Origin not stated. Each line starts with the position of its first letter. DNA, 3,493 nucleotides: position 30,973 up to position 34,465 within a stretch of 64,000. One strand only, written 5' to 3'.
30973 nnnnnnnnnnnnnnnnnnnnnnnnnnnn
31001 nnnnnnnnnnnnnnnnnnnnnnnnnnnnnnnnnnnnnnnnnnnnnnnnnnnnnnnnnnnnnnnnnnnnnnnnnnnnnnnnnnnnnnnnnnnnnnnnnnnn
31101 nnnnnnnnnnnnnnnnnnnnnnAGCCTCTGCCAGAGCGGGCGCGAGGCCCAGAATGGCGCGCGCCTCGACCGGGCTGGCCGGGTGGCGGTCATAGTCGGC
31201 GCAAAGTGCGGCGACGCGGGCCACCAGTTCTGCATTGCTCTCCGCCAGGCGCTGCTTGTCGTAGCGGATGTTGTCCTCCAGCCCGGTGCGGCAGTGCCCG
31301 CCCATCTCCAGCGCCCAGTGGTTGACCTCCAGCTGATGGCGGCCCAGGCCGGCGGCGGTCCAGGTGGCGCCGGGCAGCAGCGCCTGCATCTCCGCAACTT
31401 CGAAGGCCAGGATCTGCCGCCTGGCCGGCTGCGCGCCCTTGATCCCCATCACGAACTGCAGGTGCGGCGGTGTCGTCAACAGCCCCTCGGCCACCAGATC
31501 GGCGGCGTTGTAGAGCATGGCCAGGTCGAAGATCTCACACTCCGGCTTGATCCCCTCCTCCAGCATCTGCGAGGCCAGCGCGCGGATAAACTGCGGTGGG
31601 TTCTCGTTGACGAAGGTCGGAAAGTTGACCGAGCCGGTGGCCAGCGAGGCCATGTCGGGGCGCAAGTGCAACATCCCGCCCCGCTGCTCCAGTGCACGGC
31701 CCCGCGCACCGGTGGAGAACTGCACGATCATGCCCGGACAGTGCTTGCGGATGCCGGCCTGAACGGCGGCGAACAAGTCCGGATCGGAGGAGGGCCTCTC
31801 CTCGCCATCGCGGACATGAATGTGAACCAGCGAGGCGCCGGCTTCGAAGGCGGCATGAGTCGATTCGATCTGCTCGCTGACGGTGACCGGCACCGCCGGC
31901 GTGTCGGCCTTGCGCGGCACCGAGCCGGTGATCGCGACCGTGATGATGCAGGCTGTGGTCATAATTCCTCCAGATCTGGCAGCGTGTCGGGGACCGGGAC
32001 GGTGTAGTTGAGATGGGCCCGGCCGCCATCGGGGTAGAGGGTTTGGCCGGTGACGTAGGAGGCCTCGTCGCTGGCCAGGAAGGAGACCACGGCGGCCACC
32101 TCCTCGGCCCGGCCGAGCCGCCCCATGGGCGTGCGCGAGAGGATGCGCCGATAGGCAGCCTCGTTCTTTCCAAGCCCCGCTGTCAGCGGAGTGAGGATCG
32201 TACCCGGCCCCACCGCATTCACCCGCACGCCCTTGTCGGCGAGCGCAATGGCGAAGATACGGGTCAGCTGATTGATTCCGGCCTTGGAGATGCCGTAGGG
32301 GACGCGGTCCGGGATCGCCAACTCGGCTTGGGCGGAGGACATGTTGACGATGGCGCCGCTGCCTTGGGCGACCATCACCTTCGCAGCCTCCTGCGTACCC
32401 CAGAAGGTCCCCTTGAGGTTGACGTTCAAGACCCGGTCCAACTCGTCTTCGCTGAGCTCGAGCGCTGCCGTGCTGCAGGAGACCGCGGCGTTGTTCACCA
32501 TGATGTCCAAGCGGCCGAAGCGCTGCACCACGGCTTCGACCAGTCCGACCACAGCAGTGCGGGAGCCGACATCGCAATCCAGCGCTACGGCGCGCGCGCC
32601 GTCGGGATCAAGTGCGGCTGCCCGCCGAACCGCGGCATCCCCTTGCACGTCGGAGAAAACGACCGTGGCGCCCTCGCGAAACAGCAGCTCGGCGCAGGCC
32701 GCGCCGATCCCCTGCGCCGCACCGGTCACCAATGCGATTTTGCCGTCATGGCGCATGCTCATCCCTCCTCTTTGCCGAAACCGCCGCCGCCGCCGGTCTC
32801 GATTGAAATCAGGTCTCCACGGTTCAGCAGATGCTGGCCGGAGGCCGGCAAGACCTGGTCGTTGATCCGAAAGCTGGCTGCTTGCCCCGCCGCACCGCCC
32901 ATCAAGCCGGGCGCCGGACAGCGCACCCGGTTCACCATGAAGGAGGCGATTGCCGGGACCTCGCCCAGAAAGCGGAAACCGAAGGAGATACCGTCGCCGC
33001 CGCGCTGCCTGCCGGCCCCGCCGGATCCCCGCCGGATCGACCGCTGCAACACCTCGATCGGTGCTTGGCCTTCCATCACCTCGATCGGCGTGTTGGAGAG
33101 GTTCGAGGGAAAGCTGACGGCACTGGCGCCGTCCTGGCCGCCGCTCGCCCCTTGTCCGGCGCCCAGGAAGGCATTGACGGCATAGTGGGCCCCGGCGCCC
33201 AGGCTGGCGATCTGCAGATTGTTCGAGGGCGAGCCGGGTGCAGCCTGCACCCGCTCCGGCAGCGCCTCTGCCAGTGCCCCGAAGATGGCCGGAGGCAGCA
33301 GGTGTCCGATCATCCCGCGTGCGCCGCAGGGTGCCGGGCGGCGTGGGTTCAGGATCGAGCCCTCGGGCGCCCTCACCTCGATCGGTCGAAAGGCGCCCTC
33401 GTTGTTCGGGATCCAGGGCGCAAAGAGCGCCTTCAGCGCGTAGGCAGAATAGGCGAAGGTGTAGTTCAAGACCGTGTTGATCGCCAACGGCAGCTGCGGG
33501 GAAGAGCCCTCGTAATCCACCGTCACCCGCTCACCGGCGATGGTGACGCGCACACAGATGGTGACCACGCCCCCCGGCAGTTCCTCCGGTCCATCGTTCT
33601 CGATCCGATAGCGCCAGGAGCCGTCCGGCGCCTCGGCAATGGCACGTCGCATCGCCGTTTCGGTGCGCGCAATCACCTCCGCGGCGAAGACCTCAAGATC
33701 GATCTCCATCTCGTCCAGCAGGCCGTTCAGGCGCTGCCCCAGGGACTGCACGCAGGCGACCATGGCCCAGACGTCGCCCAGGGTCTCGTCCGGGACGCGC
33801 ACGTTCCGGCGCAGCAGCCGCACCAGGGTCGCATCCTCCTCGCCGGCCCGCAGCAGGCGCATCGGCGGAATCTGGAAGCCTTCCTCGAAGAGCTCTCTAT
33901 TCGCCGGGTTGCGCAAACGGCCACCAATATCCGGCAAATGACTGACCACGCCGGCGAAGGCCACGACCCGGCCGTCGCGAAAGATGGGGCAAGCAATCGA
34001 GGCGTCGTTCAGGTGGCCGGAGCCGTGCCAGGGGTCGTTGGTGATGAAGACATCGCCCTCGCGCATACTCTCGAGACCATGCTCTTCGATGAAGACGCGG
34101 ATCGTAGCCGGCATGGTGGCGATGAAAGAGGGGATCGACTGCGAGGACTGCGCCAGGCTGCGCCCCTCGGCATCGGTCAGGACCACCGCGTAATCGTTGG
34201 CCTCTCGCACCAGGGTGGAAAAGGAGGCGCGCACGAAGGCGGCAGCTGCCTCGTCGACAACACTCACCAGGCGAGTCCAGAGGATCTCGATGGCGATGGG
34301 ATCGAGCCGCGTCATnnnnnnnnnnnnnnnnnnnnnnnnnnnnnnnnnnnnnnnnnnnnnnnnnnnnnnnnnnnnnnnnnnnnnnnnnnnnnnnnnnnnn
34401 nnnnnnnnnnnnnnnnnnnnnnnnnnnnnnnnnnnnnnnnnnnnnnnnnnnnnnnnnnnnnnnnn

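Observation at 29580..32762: Non-pyrrolysine MttB methyltransferase with no recognisable corrinoid partner, fused into an SDR-BKACE module (carnitine-type logic)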

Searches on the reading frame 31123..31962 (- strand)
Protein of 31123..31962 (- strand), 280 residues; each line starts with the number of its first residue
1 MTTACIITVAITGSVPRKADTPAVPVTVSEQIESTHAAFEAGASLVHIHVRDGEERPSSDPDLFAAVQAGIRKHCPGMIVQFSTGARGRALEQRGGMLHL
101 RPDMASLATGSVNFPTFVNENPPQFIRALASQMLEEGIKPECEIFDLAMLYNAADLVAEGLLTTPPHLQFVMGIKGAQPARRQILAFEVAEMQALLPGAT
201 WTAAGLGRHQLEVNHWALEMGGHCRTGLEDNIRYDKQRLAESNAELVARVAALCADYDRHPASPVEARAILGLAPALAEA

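Call 8: search_protein_families(library=pfam, proteins=[window:31123-31962:-])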
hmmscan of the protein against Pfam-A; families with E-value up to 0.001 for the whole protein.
window:31123-31962:- (280 aa): 1 family
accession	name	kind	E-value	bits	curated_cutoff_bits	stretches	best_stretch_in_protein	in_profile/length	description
PF05853.18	BKACE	-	4.8e-96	321.7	24.8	1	5-273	2-274/274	beta-keto acid cleavage enzyme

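Call 20: search_protein_families(library=ncbifam, proteins=[window:31123-31962:-], max_evalue=0.01)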
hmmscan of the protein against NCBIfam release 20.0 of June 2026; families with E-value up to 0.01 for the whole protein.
window:31123-31962:- (280 aa): 4 families
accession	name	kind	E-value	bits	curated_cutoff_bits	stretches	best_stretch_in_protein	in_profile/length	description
NF053568.1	3OXCoAcCUPNH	equivalog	6.6e-137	455.2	350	1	3-274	2-273/274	3-oxoadipate:acetyl-CoA acetyltransferase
NF052387.1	Lys_ferment_KCE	equivalog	2.7e-80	269.6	382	1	6-273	3-267/267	3-keto-5-aminohexanoate cleavage enzyme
NF052389.1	Lys_KAL_CLE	exception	4.3e-56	190.5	725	1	4-274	170-437/440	bifunctional 3-aminobutyryl-CoA ammonia lyase/3-keto-5-aminohexanoate cleavage enzyme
NF053538.1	DixhxACActTsKce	equivalog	2.4e-50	171.4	430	2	120-273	148-302/310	3,5-dioxohexanoate:acetyl-CoA acetone transferase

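Call 41: search_solved_structures(query=window:31123-31962:-, max_evalue=1e-10)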
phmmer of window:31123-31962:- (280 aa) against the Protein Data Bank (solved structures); distinct sequences matched with E-value up to 1e-10: 13.
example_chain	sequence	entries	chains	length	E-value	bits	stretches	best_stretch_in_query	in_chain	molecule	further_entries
3no5_A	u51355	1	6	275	4.4e-108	363.9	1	2-273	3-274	Uncharacterized protein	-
3chv_A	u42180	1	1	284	8.9e-96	323.5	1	4-276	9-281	Prokaryotic domain of unknown function (DUF849) with a TIM barrel fold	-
3fa5_A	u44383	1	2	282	3.7e-93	314.9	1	4-274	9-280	protein of unknown function (DUF849)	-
2y7d_A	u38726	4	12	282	3.4e-57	197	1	5-273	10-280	3-KETO-5-AMINOHEXANOATE CLEAVAGE ENZYME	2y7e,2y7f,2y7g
3lot_A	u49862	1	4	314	8.6e-40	140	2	124-274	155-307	uncharacterized protein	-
9zsc_A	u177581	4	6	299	2.5e-38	135.2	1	3-273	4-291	3-keto-5-aminohexanoate cleavage protein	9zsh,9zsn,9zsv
3e49_A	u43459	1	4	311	3.7e-31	111.7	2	5-117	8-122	uncharacterized protein DUF849 with a TIM barrel fold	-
3e02_A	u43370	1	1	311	3.9e-31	111.6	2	5-115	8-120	uncharacterized protein DUF849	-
3c6c_A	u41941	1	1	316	8.4e-31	110.5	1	115-274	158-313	3-keto-5-aminohexanoate cleavage enzyme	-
8rio_A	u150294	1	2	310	9.5e-31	110.3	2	137-273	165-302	3-keto-5-aminohexanoate cleavage protein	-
8rip_A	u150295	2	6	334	1.4e-30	109.8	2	137-273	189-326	3-keto-5-aminohexanoate cleavage protein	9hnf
5zmy_A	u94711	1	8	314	1e-13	54.5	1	3-274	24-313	Cis-epoxysuccinate hydrolase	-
5zmu_A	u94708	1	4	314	6.2e-13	51.9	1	3-274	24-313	Cis-epoxysuccinate hydrolase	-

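Call 73: search_dna_similar(query=window:31123-31962:-, collection=plasmids, mode=protein, max_rows=40, rows=spread)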
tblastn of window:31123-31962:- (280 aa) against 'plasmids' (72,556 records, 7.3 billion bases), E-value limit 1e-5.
Records with a match: 684; places in all: 815; records where one place covers at least 80% of the query: 674.
Best place of each record, by identity: 60-80% 12; <60% 672.
By first word of the organism name: Rhizobium 190; Sinorhizobium 93; Paracoccus 34; Sulfitobacter 24; Azospirillum 21; Caballeronia 14; Sphingobium 14; Cupriavidus 13; Leisingera 13; Phaeobacter 13; and 88 more.
By predicted mobility (MOB-suite, as given by PLSDB): non-mobilizable 411; conjugative 157; mobilizable 116.
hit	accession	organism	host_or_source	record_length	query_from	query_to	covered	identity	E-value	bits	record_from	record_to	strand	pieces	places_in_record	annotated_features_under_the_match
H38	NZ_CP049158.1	Caballeronia sp. SBC1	whole organism,soil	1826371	1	277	99%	69.0%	3e-127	405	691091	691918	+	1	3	none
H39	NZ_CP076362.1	Gemmobacter fulvus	cell culture,Anabaena culture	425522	1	278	99%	56.3%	1e-97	320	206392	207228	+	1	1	3-keto-5-aminohexanoate cleavage protein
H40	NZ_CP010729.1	Phaeobacter inhibens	cell culture,clam larvae aquaculture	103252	1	273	98%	55.8%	5e-95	313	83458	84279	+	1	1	3-keto-5-aminohexanoate cleavage protein | pcaG: protocatechuate 3,4-dioxygenase subunit alpha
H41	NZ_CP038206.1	Paracoccus pantotrophus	single cell,soil associated with ...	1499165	3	273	97%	55.1%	1e-89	297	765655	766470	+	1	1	none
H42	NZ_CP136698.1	Sulfitobacter dubius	Macrocystis pyrifera gametophyte,Whole ...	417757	6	273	96%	55.2%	4e-91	301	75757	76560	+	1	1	3-keto-5-aminohexanoate cleavage protein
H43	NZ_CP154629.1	Acetoanaerobium noterae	cell culture,Sludge of a digestion ...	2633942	1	273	98%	39.6%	1e-53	194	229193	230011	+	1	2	none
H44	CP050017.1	Haloarcula sp. JP-L23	-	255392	6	273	96%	36.5%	4e-38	149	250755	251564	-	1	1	3-keto-5-aminohexanoate cleavage protein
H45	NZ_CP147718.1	Bradyrhizobium sp. 2S1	-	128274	1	271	97%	34.9%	5e-36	143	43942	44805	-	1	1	3-keto-5-aminohexanoate cleavage protein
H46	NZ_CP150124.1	Bradyrhizobium ottawaense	-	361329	1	271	97%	34.6%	5e-35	140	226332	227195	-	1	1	3-keto-5-aminohexanoate cleavage protein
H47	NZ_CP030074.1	Streptomyces cadmiisoli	Whole organism,soil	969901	6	271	95%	34.6%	2e-31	129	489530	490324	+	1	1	3-keto-5-aminohexanoate cleavage protein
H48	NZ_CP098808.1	Ensifer adhaerens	whole organism,soil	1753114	1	273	98%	33.1%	2e-30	127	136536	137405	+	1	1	none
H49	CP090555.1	Neorhizobium galegae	Galega,Cell culture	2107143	1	277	99%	32.0%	9e-31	128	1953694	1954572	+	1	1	3-keto-5-aminohexanoate cleavage protein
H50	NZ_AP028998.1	Paraburkholderia sp. 22B1P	-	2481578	3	273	97%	32.4%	1e-24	110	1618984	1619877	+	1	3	none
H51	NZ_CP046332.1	Cupriavidus metallidurans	sedimentation pond in a zinc factory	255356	108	273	59%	52.4%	9e-50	182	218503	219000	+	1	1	none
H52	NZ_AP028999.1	Paraburkholderia sp. 22B1P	-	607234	1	273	98%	31.6%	9e-22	102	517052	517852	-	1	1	3-keto-5-aminohexanoate cleavage protein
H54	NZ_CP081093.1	Leisingera caerulea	-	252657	1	273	98%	31.0%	2e-23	106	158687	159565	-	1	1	3-keto-5-aminohexanoate cleavage protein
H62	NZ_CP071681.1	Rhizobium ruizarguesonis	lentil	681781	1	273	98%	29.3%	8e-22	102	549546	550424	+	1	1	3-keto-5-aminohexanoate cleavage protein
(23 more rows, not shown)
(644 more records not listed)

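Call 74: get_annotated_region(hit=H38, flank=8000)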
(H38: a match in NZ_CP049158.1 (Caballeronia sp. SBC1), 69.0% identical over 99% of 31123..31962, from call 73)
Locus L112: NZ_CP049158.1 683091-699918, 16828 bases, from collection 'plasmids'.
description: Caballeronia sp. SBC1 plasmid pSBC1_2, complete sequence
organism: Caballeronia sp. SBC1 (NCBI taxid 2705548)
taxonomy: Bacteria; Pseudomonadota; Betaproteobacteria; Burkholderiales; Burkholderiaceae; Caballeronia; Caballeronia sp. SBC1
host: -; source: whole organism,soil; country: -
typing (MOB-suite, as given by PLSDB): mobilizable; relaxase MOBP
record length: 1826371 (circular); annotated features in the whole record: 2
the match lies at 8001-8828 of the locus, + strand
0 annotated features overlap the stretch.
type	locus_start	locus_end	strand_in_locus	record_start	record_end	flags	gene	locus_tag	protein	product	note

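Call 75: get_annotated_region(hit=H40, flank=6000)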
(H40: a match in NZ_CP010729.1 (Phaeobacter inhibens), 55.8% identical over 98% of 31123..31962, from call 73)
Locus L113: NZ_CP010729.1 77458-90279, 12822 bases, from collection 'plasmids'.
description: Phaeobacter inhibens strain P88 plasmid pP88_d, complete sequence
organism: Phaeobacter inhibens (NCBI taxid 221822)
taxonomy: Bacteria; Pseudomonadota; Alphaproteobacteria; Rhodobacterales; Roseobacteraceae; Phaeobacter; Phaeobacter inhibens
host: -; source: cell culture,clam larvae aquaculture; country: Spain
typing (MOB-suite, as given by PLSDB): mobilizable; replicon rep_cluster_392,rep_cluster_517; relaxase MOBP,MOBP
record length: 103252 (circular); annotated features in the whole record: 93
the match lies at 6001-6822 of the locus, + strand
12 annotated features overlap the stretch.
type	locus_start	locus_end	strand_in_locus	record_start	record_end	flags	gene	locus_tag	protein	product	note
CDS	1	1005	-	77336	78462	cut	-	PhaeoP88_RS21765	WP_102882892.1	IS3 family transposase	-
CDS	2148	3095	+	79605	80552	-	-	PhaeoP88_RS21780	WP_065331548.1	LysR family transcriptional regulator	GO:0006355 - regulation of DNA-templated transcription [Evidence IEA]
CDS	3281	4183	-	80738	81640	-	-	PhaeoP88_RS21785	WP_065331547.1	LysR substrate-binding domain-containing protein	-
CDS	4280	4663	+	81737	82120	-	pcaC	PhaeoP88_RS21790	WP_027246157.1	4-carboxymuconolactone decarboxylase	-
CDS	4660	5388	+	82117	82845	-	pcaH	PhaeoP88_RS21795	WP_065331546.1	protocatechuate 3,4-dioxygenase subunit beta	GO:0046278 - 3,4-dihydroxybenzoate metabolic process [Evidence IEA]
CDS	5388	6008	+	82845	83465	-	pcaG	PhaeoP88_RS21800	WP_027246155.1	protocatechuate 3,4-dioxygenase subunit alpha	GO:0046278 - 3,4-dihydroxybenzoate metabolic process [Evidence IEA]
CDS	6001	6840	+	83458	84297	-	-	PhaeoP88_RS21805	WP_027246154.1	3-keto-5-aminohexanoate cleavage protein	-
CDS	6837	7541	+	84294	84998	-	-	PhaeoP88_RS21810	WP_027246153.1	CoA transferase subunit A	-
CDS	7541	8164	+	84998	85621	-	-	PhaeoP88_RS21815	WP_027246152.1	3-oxoacid CoA-transferase subunit B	-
CDS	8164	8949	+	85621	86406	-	pcaD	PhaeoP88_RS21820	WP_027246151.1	3-oxoadipate enol-lactonase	GO:0042952 - beta-ketoadipate pathway [Evidence IEA]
CDS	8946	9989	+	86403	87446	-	-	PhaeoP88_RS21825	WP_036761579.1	3-carboxy-cis,cis-muconate cycloisomerase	-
CDS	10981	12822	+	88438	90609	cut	-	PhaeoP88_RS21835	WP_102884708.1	ParB/RepB/Spo0J family partition protein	-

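Call 76: get_annotated_region(hit=H62, flank=5000)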
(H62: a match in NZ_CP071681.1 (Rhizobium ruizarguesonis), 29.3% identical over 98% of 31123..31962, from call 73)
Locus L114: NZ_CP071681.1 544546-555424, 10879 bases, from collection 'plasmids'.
description: Rhizobium ruizarguesonis strain NZLR24 plasmid p3, complete sequence
organism: Rhizobium ruizarguesonis (NCBI taxid 2081791)
taxonomy: Bacteria; Pseudomonadota; Alphaproteobacteria; Hyphomicrobiales; Rhizobiaceae; Rhizobium; Rhizobium ruizarguesonis
host: -; source: lentil; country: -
typing (MOB-suite, as given by PLSDB): conjugative; replicon rep_cluster_841; relaxase MOBQ; mating-pair formation MPF_T
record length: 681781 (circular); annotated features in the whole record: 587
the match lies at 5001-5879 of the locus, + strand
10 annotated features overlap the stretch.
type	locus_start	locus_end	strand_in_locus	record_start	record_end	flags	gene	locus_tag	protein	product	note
CDS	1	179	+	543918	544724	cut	-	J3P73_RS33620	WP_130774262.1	transporter substrate-binding domain-containing protein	-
CDS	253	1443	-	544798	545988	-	fdhA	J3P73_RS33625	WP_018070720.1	formaldehyde dehydrogenase, glutathione-independent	GO:0046292 - formaldehyde metabolic process [Evidence IEA]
CDS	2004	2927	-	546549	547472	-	-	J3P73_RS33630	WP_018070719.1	DMT family transporter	GO:0055085 - transmembrane transport [Evidence IEA]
CDS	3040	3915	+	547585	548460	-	-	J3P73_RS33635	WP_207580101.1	LysR substrate-binding domain-containing protein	-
CDS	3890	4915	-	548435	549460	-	-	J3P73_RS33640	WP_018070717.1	GlxA family transcriptional regulator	-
CDS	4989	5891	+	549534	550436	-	-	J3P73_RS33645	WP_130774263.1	3-keto-5-aminohexanoate cleavage protein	-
CDS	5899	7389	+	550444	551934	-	-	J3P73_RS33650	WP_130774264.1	carnitine 3-dehydrogenase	-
CDS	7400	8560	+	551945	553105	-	-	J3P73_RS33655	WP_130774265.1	acyl-CoA dehydrogenase family protein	-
CDS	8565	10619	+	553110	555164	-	-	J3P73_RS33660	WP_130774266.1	acetate--CoA ligase family protein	-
CDS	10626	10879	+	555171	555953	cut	-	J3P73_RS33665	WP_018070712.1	carnitinyl-CoA dehydratase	-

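Call 77: get_annotated_region(hit=H54, flank=5000)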
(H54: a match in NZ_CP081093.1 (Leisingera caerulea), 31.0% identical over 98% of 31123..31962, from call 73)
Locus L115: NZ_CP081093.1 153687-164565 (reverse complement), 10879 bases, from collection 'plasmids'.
description: Leisingera caerulea strain S216 plasmid unnamed3, complete sequence
organism: Leisingera caerulea (NCBI taxid 506591)
taxonomy: Bacteria; Pseudomonadota; Alphaproteobacteria; Rhodobacterales; Roseobacteraceae; Leisingera; Leisingera caerulea
host: -; source: -; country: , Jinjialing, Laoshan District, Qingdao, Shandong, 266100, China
typing (MOB-suite, as given by PLSDB): non-mobilizable
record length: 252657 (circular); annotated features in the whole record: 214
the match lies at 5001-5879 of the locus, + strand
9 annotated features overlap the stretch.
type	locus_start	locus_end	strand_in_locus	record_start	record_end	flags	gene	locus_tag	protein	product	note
CDS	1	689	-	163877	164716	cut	-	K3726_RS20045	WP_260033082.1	SDR family NAD(P)-dependent oxidoreductase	-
CDS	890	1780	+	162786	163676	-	-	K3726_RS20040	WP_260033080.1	AraC family transcriptional regulator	GO:0006355 - regulation of DNA-templated transcription [Evidence IEA]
CDS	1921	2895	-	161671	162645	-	-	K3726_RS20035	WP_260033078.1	GlxA family transcriptional regulator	-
CDS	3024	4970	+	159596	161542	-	-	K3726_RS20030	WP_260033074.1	acetoacetate--CoA ligase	GO:0019287 - isopentenyl diphosphate biosynthetic process, mevalonate pathway [Evidence IEA]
CDS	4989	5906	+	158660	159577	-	-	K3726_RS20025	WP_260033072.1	3-keto-5-aminohexanoate cleavage protein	-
CDS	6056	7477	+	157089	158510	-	-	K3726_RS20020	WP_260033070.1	carnitine 3-dehydrogenase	-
CDS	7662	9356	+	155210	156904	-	-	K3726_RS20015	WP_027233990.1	BCCT family transporter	GO:0071705 - nitrogen compound transport [Evidence IEA]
CDS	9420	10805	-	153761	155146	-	-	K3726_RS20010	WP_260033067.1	aldehyde dehydrogenase family protein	-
CDS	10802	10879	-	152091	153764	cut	-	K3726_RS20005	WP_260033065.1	acetolactate synthase large subunit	-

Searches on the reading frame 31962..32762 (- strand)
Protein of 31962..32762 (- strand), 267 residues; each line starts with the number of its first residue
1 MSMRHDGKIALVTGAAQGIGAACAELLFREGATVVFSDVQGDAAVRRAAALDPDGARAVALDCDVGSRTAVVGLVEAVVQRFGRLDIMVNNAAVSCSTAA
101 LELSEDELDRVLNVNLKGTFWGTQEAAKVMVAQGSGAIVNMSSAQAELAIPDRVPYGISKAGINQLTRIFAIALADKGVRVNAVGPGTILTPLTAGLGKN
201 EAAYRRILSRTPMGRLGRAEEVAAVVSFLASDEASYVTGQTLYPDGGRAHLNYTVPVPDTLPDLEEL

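Call 8: search_protein_families(library=pfam, proteins=[window:31962-32762:-])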
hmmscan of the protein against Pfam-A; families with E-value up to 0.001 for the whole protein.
window:31962-32762:- (267 aa): 5 families
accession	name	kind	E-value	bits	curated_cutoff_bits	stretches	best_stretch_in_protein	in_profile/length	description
PF13561.12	adh_short_C2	-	2e-69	234.2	27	1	14-247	1-234/236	Enoyl-(Acyl carrier protein) reductase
PF00106.31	adh_short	-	1.1e-53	182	26.6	1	8-200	1-193/195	short chain dehydrogenase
PF08659.16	KR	-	9.5e-11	42.4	22.6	1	11-159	4-152/180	KR domain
PF23441.1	SDR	-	3.8e-09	36.7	27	1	10-247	10-254/258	SDR-like rossmann domain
PF01370.27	Epimerase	-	1.1e-05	25.5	20.9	1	10-170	1-156/240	NAD dependent epimerase/dehydratase family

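Call 20: search_protein_families(library=ncbifam, proteins=[window:31962-32762:-], max_evalue=0.01)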
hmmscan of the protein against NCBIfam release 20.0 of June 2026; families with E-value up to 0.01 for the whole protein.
window:31962-32762:- (267 aa): 232 families (the best 25 are shown)
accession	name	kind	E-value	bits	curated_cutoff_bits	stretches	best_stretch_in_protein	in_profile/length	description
NF004198.0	PRK05653.1-3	equivalog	2.7e-70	236.6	296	1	3-248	3-246/248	3-oxoacyl-ACP reductase FabG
NF005559.1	PRK07231.1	subfamily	6.5e-69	232.2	215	1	5-249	2-248/249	glucose 1-dehydrogenase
NF004791.0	PRK06138.1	equivalog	2.5e-66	223.5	312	1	3-248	1-249/252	SDR family oxidoreductase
NF005067.0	PRK06484.1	equivalog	2.5e-64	217.7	713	1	3-252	5-255/524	short chain dehydrogenase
NF053701.1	CsHdxCHCADhChcB2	equivalog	8.5e-63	212.1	350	1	7-248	3-242/245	cis-4-hydroxycyclohexanecarboxylate dehydrogenase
NF005469.0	PRK07063.1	equivalog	3e-61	207.2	306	1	2-252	2-258/260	SDR family oxidoreductase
TIGR01830.1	3oxo_ACP_reduc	equivalog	7.8e-61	205.8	297.75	1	10-247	1-237/239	3-oxoacyl-[acyl-carrier-protein] reductase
NF006493.1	PRK08936.1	subfamily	1.2e-60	205.1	420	1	6-249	6-251/261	glucose-1-dehydrogenase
NF009468.0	PRK12826.1-4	equivalog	3.9e-60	203.7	318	1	4-248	4-247/256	SDR family oxidoreductase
NF004818.0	PRK06172.1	equivalog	7.3e-60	202.4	336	1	1-248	1-250/253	SDR family oxidoreductase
NF052558.1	MBtsdlDhBudC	equivalog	2.1e-59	201.1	270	1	6-249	2-242/250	meso-2,3-butanediol dehydrogenase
NF005309.0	PRK06841.1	subfamily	1.3e-58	198.5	286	1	5-247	13-251/255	GolD/DthD family dehydrogenase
NF006693.0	PRK09242.1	equivalog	4.2e-58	196.5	328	1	4-249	7-254/258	SDR family oxidoreductase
NF009466.0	PRK12826.1-2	subfamily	1e-55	188.9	222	1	8-249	4-245/248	3-oxoacyl-ACP reductase FabG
NF005446.0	PRK07035.1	equivalog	2e-55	187.8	373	1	6-248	10-253/255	SDR family oxidoreductase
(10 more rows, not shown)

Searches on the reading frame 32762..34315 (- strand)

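Call 8: search_protein_families(library=pfam, proteins=[window:32762-34315:-])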
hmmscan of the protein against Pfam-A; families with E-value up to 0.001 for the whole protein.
window:32762-34315:- (518 aa): 1 family
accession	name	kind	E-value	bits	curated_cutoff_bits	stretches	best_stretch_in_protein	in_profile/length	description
PF02538.19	Hydantoinase_B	-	3.2e-143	478.4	26.8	1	5-515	1-518/519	Hydantoinase B/oxoprolinase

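Call 20: search_protein_families(library=ncbifam, proteins=[window:32762-34315:-], max_evalue=0.01)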
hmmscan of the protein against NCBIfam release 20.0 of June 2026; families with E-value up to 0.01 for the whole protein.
window:32762-34315:- (518 aa): 2 families
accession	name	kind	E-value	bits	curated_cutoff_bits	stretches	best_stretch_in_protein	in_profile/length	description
NF050157.1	CapLactmsBetCapB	equivalog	2.7e-48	164.6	1000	1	4-473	1-477/577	caprolactamase subunit beta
NF042976.1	AcphenoCarb_ApcD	equivalog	3.6e-25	88.4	1500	1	3-445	28-485/685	acetophenone carboxylase subunit delta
